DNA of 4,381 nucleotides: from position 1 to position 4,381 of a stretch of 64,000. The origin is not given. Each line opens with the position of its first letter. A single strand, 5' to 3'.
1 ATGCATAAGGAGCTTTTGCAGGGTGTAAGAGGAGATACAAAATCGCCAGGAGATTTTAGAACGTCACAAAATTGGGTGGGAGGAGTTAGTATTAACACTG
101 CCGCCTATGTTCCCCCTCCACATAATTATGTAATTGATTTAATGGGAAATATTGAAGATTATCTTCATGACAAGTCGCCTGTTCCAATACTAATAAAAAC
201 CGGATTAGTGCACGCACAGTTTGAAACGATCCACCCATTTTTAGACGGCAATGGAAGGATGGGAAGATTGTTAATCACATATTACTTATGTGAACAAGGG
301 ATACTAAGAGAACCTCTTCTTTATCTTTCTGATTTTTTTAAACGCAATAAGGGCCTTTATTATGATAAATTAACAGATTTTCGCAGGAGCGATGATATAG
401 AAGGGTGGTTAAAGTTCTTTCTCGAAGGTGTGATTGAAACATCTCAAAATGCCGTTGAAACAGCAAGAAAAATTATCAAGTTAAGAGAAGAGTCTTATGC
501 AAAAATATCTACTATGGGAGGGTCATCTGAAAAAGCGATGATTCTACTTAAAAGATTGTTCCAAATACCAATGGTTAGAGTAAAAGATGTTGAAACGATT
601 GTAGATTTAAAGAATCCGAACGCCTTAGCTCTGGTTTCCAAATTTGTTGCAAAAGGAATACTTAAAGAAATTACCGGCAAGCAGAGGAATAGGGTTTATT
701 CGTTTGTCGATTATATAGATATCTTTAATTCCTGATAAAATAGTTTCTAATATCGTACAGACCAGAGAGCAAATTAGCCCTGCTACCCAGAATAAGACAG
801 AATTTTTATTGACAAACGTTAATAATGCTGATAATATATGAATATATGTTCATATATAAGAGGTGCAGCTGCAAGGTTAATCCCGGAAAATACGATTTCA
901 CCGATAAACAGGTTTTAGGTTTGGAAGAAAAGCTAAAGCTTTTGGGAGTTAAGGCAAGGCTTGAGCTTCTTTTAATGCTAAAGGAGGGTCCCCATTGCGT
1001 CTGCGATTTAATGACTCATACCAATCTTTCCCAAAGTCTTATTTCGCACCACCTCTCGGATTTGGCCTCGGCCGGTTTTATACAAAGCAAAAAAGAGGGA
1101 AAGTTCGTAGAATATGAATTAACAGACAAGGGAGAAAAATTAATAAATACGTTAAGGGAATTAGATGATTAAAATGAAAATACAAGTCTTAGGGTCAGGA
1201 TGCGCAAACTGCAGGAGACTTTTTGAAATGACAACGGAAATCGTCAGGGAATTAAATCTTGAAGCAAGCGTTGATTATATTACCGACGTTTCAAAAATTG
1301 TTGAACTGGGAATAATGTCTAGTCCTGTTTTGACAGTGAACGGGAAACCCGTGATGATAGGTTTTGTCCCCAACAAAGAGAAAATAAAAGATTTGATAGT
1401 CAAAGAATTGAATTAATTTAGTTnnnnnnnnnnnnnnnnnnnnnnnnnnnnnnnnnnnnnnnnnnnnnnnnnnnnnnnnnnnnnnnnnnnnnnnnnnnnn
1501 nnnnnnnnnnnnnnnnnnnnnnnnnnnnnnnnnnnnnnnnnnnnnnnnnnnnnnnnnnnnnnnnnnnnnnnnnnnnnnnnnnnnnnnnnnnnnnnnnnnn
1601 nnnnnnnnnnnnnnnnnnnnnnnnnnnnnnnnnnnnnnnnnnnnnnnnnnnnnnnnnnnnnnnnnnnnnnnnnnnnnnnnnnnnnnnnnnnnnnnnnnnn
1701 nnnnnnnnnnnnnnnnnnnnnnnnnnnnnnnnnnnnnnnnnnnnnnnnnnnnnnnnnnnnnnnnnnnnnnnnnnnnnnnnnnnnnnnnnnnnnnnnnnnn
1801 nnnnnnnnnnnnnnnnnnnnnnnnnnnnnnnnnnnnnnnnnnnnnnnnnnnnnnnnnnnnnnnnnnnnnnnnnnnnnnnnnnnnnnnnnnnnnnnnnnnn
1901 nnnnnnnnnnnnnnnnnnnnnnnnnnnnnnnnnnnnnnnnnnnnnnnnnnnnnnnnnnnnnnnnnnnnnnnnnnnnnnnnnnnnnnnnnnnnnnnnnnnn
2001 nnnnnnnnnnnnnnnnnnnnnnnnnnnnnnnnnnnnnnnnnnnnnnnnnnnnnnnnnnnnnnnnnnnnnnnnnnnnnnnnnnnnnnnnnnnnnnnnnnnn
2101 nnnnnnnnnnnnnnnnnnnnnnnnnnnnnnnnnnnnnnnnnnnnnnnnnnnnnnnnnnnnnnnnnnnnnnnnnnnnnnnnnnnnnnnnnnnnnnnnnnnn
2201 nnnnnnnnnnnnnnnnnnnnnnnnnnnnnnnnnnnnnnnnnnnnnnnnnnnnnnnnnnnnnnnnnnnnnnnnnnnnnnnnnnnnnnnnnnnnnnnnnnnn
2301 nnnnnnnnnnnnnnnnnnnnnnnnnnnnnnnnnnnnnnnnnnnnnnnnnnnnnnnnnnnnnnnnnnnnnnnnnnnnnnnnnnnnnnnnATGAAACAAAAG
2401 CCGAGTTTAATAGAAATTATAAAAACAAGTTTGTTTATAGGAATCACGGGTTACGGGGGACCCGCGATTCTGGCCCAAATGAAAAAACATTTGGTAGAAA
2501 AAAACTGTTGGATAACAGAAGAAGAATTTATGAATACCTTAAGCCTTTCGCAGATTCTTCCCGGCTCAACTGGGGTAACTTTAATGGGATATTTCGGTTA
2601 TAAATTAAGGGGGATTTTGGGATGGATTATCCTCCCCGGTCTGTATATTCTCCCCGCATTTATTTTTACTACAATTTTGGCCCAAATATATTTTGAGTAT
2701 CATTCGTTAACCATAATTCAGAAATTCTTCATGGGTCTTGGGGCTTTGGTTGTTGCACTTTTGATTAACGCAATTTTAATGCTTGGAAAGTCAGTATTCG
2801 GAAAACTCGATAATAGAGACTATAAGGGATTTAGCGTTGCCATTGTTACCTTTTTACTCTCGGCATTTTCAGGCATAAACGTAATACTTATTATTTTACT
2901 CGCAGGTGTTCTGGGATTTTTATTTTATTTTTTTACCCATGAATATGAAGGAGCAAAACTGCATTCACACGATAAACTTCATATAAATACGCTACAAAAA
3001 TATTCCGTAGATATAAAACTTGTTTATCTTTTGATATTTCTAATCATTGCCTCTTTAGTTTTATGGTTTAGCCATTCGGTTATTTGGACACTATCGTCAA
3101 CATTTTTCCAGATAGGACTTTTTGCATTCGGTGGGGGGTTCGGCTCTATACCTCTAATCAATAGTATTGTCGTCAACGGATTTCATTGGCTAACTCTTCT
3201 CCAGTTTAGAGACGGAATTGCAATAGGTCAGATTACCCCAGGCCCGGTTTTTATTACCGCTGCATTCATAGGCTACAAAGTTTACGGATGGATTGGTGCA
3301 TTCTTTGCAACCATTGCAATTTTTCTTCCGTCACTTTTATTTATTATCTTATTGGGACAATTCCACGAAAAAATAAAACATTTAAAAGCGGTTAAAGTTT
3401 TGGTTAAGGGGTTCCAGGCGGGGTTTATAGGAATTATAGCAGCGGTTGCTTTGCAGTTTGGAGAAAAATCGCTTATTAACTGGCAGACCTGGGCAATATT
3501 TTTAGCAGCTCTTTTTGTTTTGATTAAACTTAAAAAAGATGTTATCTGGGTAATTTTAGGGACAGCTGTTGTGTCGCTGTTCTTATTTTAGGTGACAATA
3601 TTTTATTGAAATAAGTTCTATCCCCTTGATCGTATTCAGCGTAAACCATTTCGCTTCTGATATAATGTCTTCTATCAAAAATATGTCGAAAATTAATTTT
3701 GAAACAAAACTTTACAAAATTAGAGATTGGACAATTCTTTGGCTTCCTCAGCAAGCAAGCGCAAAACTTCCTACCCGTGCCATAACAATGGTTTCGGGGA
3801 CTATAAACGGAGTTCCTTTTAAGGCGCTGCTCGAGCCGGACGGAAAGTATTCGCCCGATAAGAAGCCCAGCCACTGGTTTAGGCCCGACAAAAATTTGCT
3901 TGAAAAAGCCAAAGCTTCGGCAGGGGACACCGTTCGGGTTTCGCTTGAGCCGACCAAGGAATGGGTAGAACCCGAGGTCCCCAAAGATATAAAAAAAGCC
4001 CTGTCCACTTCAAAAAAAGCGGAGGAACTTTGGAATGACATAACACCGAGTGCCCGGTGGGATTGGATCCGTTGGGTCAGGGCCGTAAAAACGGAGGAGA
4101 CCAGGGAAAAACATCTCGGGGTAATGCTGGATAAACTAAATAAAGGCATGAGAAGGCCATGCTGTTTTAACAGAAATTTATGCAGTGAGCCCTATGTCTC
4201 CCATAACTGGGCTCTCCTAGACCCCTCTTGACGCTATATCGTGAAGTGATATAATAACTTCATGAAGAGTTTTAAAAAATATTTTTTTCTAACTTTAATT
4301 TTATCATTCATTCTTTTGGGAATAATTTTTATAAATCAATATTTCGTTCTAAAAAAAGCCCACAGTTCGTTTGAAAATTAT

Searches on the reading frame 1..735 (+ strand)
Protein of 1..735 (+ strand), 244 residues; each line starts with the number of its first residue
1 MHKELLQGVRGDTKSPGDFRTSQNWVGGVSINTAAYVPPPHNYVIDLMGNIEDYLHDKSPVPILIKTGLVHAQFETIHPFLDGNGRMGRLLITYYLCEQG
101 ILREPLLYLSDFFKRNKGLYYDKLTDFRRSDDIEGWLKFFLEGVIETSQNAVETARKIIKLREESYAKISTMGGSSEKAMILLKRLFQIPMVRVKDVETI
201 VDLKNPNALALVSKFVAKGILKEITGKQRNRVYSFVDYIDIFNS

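Call 62: search_protein_families(library=pfam, proteins=[window:1-735:+], max_evalue=0.001)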
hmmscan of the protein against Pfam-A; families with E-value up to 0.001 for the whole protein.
window:1-735:+ (244 aa): 1 family
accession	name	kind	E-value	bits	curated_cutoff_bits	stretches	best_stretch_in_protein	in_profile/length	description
PF02661.23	Fic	-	9e-18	65.4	24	1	1-96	10-93/93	Fic/DOC family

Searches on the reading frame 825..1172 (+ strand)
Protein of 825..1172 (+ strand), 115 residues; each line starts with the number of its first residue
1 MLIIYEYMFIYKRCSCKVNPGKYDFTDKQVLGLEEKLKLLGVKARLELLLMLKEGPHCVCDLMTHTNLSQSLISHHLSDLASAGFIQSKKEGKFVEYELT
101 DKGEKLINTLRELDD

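Call 62: search_protein_families(library=pfam, proteins=[window:825-1172:+], max_evalue=0.001)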
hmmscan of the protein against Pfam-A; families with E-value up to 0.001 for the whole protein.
window:825-1172:+ (115 aa): 7 families
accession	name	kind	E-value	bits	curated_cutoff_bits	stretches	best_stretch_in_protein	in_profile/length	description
PF01022.26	HTH_5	-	2.7e-17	62.8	22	1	44-88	3-47/47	Bacterial regulatory protein, arsR family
PF14947.12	HTH_45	-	2.6e-09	37.4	25.5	1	47-114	10-73/77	Winged helix-turn-helix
PF25213.1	HVO_A0261_N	-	1.2e-06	28.7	35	1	39-113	7-77/86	HVO_A0261 N-terminal domain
PF01638.23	HxlR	-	3.8e-06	27.1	20.8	1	40-114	2-80/91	HxlR-like helix-turn-helix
PF22665.2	DUF6293_C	-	0.00023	22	27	1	65-107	56-98/101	DUF6293 C-terminal winged helix domain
PF24037.1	DUF7346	-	0.00053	20.6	28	1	44-111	71-139/139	Family of unknown function (DUF7346)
PF13601.12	HTH_34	-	0.0008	20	27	0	58-105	16-67/80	Winged helix DNA-binding domain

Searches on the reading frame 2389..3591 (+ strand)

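Call 62: search_protein_families(library=pfam, proteins=[window:2389-3591:+], max_evalue=0.001)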
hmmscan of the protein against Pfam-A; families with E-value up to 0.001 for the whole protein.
window:2389-3591:+ (400 aa): 1 family
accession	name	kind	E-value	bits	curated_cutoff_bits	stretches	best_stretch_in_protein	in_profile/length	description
PF02417.20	Chromate_transp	-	8.8e-74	247.5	28.6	2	233-396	1-165/166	Chromate transporter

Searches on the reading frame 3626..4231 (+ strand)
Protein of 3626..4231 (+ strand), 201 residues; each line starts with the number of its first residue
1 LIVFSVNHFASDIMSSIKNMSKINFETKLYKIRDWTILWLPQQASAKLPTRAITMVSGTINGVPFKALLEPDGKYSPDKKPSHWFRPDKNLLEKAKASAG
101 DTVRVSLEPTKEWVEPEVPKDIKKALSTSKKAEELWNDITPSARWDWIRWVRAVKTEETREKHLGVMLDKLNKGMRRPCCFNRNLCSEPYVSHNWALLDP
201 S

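Call 62: search_protein_families(library=pfam, proteins=[window:3626-4231:+], max_evalue=0.001)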
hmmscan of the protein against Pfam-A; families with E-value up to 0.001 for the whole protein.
window:3626-4231:+ (201 aa): 2 families
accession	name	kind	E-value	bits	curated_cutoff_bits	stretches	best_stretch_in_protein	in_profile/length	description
PF13376.11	OmdA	-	1.4e-16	60.7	25.6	1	115-174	1-60/60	Bacteriocin-protection, YdeI or OmpD-Associated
PF08922.17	DUF1905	-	4.2e-09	36.8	24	1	33-107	12-81/81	Domain of unknown function (DUF1905)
